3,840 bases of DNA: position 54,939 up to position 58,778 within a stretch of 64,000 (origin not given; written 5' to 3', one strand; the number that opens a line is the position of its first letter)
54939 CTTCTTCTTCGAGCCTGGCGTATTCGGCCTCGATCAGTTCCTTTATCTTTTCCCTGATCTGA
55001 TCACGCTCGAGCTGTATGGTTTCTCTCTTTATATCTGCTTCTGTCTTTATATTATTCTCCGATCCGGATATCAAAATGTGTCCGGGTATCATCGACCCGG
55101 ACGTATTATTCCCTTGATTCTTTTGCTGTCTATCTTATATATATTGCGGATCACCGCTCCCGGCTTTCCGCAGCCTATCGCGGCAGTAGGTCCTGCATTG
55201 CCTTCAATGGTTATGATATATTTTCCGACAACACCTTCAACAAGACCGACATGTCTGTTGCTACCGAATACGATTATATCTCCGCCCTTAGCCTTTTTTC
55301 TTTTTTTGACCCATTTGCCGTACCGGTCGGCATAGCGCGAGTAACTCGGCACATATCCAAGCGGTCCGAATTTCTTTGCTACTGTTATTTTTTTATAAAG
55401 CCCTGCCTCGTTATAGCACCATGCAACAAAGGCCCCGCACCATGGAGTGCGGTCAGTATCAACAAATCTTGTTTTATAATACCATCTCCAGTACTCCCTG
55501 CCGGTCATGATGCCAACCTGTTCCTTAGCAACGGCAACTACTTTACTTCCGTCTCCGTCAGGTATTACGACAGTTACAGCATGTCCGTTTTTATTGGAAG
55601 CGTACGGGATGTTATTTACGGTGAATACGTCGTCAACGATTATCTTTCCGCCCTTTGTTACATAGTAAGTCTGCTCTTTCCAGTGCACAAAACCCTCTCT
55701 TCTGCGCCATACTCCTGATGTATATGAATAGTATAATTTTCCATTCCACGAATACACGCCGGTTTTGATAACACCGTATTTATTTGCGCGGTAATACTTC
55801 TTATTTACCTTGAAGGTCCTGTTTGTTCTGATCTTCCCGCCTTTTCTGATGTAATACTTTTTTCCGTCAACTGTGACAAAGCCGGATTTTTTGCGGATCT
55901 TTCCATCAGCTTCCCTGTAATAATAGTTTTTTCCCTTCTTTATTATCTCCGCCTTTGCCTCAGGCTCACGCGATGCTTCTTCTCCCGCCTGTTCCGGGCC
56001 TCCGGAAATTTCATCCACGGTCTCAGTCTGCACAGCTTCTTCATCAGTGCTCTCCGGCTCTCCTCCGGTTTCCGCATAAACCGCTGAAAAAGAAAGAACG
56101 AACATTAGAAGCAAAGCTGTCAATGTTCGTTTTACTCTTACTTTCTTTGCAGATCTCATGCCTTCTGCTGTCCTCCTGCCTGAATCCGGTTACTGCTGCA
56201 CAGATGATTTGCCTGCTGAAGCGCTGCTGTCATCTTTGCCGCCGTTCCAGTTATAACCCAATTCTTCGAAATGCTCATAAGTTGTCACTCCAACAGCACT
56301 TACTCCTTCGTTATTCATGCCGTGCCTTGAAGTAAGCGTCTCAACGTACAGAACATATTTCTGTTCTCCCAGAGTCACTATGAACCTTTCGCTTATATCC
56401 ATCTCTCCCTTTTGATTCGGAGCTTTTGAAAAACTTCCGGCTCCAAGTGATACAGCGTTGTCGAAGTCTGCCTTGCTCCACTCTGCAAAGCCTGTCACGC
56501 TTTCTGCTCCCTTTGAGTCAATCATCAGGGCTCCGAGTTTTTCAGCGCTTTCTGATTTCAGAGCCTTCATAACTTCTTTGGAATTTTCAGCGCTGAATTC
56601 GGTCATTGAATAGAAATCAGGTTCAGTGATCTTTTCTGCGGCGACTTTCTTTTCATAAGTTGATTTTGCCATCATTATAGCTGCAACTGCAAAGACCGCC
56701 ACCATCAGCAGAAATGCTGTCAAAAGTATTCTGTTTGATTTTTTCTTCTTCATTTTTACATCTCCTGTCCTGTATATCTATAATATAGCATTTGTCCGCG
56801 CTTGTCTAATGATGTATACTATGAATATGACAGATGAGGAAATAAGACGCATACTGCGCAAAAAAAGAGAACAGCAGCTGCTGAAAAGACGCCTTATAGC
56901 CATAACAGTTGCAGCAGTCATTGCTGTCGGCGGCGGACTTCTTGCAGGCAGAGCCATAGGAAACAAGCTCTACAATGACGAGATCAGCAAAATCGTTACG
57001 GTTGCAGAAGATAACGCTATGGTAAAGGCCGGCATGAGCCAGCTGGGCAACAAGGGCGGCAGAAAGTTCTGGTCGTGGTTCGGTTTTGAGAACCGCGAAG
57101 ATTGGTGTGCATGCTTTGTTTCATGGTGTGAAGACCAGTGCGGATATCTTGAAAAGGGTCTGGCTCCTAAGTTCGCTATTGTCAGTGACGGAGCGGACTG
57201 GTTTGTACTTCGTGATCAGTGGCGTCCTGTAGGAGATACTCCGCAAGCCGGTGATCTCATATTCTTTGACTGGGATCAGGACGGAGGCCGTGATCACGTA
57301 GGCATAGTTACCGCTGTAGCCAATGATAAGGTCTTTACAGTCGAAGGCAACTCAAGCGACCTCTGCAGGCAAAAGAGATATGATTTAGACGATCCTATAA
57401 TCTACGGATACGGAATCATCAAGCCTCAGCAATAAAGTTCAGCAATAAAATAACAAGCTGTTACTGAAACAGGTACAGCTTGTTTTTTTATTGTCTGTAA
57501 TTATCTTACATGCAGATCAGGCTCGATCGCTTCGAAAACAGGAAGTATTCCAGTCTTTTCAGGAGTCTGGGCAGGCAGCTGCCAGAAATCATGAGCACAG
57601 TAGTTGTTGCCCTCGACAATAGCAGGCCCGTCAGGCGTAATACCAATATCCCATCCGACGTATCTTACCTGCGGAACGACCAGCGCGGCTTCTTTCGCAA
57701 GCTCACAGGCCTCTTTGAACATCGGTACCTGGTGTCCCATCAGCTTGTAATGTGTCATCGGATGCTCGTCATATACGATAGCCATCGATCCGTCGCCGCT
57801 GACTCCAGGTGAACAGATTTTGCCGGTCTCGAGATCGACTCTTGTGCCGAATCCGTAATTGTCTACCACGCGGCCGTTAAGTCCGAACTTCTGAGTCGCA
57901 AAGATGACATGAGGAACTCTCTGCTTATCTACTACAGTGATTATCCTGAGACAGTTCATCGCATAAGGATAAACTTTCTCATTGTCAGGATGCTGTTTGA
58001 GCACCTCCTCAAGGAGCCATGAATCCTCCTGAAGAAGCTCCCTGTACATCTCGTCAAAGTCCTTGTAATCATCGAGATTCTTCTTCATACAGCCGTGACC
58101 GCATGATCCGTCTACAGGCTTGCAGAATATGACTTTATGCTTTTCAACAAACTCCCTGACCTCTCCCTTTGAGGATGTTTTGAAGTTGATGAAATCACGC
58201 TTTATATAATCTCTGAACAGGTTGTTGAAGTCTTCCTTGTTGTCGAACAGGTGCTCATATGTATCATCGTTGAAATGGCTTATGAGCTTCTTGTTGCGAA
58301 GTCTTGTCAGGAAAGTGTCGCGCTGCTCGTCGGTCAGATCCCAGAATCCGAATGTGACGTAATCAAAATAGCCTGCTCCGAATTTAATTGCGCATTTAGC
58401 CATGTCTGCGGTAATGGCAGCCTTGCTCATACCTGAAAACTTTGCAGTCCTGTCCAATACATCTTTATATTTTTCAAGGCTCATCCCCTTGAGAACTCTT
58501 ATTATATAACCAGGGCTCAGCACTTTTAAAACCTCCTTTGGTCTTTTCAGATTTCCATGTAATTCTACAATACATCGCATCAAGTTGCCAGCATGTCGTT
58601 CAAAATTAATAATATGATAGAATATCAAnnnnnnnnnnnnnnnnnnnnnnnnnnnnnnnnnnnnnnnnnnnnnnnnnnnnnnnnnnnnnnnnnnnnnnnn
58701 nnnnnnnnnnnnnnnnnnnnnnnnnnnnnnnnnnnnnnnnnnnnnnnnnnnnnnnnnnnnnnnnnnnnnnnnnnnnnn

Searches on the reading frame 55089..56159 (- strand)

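Call 11: search_protein_families(library=pfam, proteins=[window:55089-56159:-])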
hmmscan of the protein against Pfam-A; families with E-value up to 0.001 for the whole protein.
window:55089-56159:- (356 aa): 1 family
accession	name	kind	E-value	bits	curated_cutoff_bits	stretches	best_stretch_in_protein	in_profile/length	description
PF05257.22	CHAP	-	1.9e-09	38.3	26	1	235-321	3-81/81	CHAP domain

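Call 12: search_protein_families(library=ncbifam, proteins=[window:55089-56159:-])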
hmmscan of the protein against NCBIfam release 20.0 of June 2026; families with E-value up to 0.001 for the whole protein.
window:55089-56159:- (356 aa): 2 families
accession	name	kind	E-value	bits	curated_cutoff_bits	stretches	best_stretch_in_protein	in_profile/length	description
NF033930.1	pneumo_PspA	exception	5.1e-08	32.1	850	1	73-204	485-610/659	pneumococcal surface protein A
TIGR02594.1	TIGR02594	subfamily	4e-07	30.4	70.55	1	234-323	35-114/132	TIGR02594 family protein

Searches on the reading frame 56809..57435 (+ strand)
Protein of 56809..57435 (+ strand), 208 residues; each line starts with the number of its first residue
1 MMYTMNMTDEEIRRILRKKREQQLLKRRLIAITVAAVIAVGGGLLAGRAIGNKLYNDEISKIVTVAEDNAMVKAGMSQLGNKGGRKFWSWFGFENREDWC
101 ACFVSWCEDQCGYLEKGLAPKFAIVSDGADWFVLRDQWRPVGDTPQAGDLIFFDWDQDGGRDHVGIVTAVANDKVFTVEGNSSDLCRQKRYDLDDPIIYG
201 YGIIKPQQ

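Call 11: search_protein_families(library=pfam, proteins=[window:56809-57435:+])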
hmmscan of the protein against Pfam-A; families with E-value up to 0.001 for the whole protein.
window:56809-57435:+ (208 aa): 1 family
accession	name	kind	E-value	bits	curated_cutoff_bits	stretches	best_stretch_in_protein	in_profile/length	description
PF05257.22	CHAP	-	2.3e-15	57.3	26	1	95-181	4-81/81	CHAP domain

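Call 12: search_protein_families(library=ncbifam, proteins=[window:56809-57435:+])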
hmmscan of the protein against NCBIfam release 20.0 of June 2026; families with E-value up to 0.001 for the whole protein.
window:56809-57435:+ (208 aa): 1 family
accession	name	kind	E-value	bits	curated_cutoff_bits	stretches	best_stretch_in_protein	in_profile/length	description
TIGR02594.1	TIGR02594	subfamily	9e-06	26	70.55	1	92-194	34-125/132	TIGR02594 family protein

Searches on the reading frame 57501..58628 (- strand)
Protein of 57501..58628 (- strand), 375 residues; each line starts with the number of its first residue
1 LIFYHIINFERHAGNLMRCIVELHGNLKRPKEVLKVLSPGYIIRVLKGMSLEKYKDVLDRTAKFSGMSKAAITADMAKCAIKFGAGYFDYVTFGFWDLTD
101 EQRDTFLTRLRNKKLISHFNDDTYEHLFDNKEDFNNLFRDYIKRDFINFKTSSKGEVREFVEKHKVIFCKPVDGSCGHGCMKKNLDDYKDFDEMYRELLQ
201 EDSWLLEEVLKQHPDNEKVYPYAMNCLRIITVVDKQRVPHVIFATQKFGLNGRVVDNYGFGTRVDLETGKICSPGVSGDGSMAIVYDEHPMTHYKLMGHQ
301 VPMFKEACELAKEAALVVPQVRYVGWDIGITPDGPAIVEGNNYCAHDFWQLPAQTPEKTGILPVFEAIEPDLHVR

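Call 11: search_protein_families(library=pfam, proteins=[window:57501-58628:-])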
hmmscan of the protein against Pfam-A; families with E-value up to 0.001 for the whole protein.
window:57501-58628:- (375 aa): 1 family
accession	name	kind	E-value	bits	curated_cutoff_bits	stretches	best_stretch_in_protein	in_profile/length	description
PF14397.11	ATPgrasp_ST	-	4.6e-39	134.7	31.4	1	111-369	2-277/278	Sugar-transfer associated ATP-grasp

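Call 12: search_protein_families(library=ncbifam, proteins=[window:57501-58628:-])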
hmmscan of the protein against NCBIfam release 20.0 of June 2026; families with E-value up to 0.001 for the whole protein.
window:57501-58628:- (375 aa): 0 families
